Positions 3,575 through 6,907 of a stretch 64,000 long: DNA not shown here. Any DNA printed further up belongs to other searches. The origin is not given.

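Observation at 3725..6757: PilB/GspE secretion ATPase encoded as a tandem double-module fusion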

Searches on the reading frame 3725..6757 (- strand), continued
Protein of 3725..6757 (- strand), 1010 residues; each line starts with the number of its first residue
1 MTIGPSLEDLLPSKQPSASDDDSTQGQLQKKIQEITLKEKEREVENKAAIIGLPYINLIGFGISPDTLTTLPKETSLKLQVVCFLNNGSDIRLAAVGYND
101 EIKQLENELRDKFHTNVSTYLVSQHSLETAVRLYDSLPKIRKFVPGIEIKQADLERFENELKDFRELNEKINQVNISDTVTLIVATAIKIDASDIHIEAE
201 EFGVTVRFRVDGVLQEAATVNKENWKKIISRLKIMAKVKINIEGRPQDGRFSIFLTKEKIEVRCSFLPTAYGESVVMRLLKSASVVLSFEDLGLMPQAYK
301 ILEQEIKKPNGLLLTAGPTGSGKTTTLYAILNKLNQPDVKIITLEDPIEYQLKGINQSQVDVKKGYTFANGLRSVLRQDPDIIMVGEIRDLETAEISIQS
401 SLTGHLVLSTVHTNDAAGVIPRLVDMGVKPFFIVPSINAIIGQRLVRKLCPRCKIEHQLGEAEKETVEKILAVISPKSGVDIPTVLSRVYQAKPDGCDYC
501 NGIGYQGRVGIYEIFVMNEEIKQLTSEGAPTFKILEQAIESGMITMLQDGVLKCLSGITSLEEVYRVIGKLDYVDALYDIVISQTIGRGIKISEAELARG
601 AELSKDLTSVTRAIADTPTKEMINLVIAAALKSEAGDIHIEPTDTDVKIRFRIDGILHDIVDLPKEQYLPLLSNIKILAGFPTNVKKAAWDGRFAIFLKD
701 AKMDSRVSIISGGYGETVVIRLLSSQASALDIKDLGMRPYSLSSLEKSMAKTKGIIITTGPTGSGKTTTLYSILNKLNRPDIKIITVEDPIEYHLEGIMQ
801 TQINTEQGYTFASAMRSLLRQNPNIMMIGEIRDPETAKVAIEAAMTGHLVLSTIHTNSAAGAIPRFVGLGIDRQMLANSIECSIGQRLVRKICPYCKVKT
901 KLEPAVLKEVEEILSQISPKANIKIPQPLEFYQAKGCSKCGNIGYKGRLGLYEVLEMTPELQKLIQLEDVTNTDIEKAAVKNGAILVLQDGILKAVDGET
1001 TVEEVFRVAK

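Call 33: find_encoding_contigs(protein=P0102, flank=10000, max_places=1)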
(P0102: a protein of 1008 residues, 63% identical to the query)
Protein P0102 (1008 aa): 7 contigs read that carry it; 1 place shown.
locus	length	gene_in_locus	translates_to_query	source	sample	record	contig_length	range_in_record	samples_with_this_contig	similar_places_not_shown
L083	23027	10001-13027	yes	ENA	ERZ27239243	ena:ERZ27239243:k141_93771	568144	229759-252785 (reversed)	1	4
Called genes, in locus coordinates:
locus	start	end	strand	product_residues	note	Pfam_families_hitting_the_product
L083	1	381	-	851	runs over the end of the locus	PF00521:DNA_topoisoIV, PF03989:DNA_gyraseA_C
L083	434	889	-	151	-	-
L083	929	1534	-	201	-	PF00334:NDK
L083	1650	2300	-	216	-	PF13483:Lactamase_B_3, PF12706:Lactamase_B_2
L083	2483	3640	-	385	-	-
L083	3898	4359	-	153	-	-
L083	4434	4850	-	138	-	-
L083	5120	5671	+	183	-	-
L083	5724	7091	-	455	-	PF00587:tRNA-synt_2b, PF03129:HGTP_anticodon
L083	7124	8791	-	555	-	PF03485:Arg_tRNA_synt_N, PF00750:tRNA-synt_1d, PF05746:DALR_1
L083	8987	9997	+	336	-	-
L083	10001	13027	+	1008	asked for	PF13604:AAA_30 (faint), PF00437:T2SSE, PF00004:AAA (faint), PF00005:ABC_tran (faint), PF02492:cobW (faint), PF04851:ResIII (faint), PF12775:AAA_7 (faint), PF00437:T2SSE, +6 more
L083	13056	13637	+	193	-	PF01997:Translin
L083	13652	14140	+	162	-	PF00149:Metallophos, PF12850:Metallophos_2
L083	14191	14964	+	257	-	PF00459:Inositol_P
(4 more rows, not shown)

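Call 34: find_encoding_contigs(protein=P0014, flank=10000, max_places=1)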
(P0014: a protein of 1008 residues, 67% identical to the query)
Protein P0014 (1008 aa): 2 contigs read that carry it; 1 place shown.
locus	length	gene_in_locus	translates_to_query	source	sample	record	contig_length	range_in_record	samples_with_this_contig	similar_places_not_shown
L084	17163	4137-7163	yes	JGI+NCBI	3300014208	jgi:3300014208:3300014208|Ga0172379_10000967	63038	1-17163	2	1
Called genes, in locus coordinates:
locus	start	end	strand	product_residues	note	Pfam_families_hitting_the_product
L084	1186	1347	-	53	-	-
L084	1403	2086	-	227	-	PF01746:tRNA_m1G_MT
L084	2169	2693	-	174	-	-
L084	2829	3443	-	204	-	-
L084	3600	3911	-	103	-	PF13083:KH_KhpA-B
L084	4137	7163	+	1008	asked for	PF01637:ATPase_2 (faint), PF00437:T2SSE, PF00004:AAA (faint), PF00005:ABC_tran (faint), PF02492:cobW (faint), PF04851:ResIII (faint), PF12775:AAA_7 (faint), PF00437:T2SSE, +8 more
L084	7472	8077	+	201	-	-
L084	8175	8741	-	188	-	PF13529:Peptidase_C39_2, PF03412:Peptidase_C39, PF11814:DUF3335 (faint)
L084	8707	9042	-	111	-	PF02261:Asp_decarbox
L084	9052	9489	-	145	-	PF02367:TsaE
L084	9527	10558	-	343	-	PF00814:TsaD, PF22521:HypF_C_2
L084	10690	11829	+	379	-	PF13200:DUF4015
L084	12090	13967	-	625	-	PF12229:PG_binding_4 (weak), PF04294:VanW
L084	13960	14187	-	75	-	-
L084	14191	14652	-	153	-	PF00011:HSP20, PF17886:ArsA_HSP20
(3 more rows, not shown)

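Call 35: find_encoding_contigs(protein=P0058, flank=10000, max_places=1)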
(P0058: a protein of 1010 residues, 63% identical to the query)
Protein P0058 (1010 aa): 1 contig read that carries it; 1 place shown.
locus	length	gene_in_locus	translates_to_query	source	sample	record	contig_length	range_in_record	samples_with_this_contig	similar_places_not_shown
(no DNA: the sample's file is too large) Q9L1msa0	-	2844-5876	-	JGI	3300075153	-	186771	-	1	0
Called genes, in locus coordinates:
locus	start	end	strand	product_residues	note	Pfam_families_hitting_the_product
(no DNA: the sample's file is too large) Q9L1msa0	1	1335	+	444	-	?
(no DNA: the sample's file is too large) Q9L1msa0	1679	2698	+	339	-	-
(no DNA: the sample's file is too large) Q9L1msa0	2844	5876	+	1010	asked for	PF05157:MshEN (weak), PF00437:T2SSE, PF13662:Toprim_4 (faint), PF13173:AAA_14 (faint), PF13401:AAA_22 (faint), PF20720:nSTAND3 (faint), PF25199:nSTAND_NTPase5 (faint), PF00437:T2SSE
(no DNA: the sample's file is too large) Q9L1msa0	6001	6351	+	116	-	-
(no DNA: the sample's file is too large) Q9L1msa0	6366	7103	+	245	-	-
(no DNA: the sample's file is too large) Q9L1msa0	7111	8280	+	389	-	PF13180:PDZ_2, PF17820:PDZ_6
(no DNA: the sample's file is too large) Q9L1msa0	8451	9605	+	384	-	PF00162:PGK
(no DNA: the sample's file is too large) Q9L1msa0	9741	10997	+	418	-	PF03952:Enolase_N, PF00113:Enolase_C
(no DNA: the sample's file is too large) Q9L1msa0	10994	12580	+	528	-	PF01676:Metalloenzyme, PF06415:iPGM_N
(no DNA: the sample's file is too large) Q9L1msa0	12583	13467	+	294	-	PF01676:Metalloenzyme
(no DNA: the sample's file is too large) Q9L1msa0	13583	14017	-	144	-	PF02681:DUF212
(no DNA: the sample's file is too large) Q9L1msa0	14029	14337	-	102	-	-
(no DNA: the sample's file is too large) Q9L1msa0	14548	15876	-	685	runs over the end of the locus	PF02518:HATPase_c, PF00204:DNA_gyraseB, PF01751:Toprim, PF00986:DNA_gyraseB_C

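Call 36: search_protein_representatives(protein=window:3725-6757:-)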
Query: 1010 residues. Proteins with E-value up to 0.001 (for the whole library): 56708; up to 1e-10: 36038; up to 1e-30: 15967. The best 150 are listed.
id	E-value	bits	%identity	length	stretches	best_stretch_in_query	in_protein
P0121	0.0e+00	1416.3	63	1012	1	5-1009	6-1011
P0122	5.9e-294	994.3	48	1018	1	24-1010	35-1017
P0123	3.0e-283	958.8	41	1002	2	34-920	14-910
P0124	6.0e-251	851.9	42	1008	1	27-1008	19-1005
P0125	7.3e-246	835.1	44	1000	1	27-1008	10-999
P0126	5.3e-237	805.8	42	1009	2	30-924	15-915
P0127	6.1e-237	805.6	43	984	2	27-921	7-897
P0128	3.5e-234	796.5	42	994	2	28-572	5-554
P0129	1.5e-222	757.9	43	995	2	28-569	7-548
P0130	9.5e-222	755.3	41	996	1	31-1008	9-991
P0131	8.6e-219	745.5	41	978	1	34-972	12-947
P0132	1.5e-218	744.8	39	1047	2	172-897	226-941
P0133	2.8e-218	743.8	40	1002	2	24-905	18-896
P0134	1.2e-207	708.7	40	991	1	39-1008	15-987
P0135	3.1e-183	627.9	42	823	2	592-1008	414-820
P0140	1.9e-163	562.4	51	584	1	29-568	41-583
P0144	1.4e-153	529.7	61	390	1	623-1010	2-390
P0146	7.6e-149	514.0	48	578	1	23-568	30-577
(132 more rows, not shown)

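Call 43: find_related_loci(query=window:3725-6757:-, collection=metagenome_contigs, flank=6000)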
Query window:3725-6757:- (1010 aa) in metagenome_contigs; peptide patterns used: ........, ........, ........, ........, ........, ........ (x = any residue, [..] = any of these).
243 stretches matched a pattern; 166 encode a relative of the query (tblastn E <= 1e-3); the best 80 are kept; 80 distinct loci.
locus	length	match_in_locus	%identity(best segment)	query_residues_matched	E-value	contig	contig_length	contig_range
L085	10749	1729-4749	76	1-1010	0e+0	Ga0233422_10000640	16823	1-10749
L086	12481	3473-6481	67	3-1010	0e+0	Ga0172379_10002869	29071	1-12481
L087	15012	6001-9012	69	2-1010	0e+0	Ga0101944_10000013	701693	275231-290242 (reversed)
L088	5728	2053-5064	67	3-1010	0e+0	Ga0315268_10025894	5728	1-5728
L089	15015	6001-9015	67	3-1010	0e+0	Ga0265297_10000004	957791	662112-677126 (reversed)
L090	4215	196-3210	67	2-1010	0e+0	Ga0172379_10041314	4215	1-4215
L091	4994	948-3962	67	6-1010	0e+0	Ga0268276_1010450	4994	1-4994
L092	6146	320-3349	65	6-1010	0e+0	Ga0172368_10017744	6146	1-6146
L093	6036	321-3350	65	6-1010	0e+0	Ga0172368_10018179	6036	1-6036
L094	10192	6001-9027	64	6-1010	0e+0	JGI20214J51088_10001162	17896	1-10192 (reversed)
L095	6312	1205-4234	64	1-1010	0e+0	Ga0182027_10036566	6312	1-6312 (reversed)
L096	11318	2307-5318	64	6-1008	0e+0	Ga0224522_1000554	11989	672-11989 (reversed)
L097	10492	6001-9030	63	1-1010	0e+0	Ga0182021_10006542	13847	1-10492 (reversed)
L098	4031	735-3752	64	5-1010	0e+0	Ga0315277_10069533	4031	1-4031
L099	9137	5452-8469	64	6-1010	0e+0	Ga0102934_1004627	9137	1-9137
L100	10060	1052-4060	64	6-1010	0e+0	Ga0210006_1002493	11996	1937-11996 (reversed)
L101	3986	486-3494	65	6-1010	0e+0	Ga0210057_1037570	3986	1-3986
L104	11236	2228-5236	64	6-1010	0e+0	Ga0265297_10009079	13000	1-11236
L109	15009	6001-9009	63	6-1010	0e+0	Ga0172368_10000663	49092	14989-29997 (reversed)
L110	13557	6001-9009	63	6-1010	0e+0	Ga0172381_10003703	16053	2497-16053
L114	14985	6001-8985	64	13-1010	0e+0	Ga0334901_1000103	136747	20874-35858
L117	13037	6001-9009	65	6-1010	0e+0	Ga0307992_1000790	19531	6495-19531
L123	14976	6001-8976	63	19-1010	0e+0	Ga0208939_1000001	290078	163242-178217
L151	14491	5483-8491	64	6-1010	0e+0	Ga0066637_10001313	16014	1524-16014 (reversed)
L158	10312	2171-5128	63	20-1005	0e+0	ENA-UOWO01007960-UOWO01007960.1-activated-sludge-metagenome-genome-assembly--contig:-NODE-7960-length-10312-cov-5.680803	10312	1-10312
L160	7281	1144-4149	63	9-1010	0e+0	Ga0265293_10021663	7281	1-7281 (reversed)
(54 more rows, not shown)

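Call 46: search_protein_families(library=pfam, proteins=[L004:4863-6002:+], max_evalue=10)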
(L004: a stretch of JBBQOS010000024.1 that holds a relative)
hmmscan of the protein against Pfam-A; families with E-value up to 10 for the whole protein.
L004:4863-6002:+ (379 aa): 1 family
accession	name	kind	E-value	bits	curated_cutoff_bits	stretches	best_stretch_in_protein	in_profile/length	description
PF01368.27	DHH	-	1.4e-08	35.5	28.1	1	18-213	1-125/125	DHH family, N-terminal domain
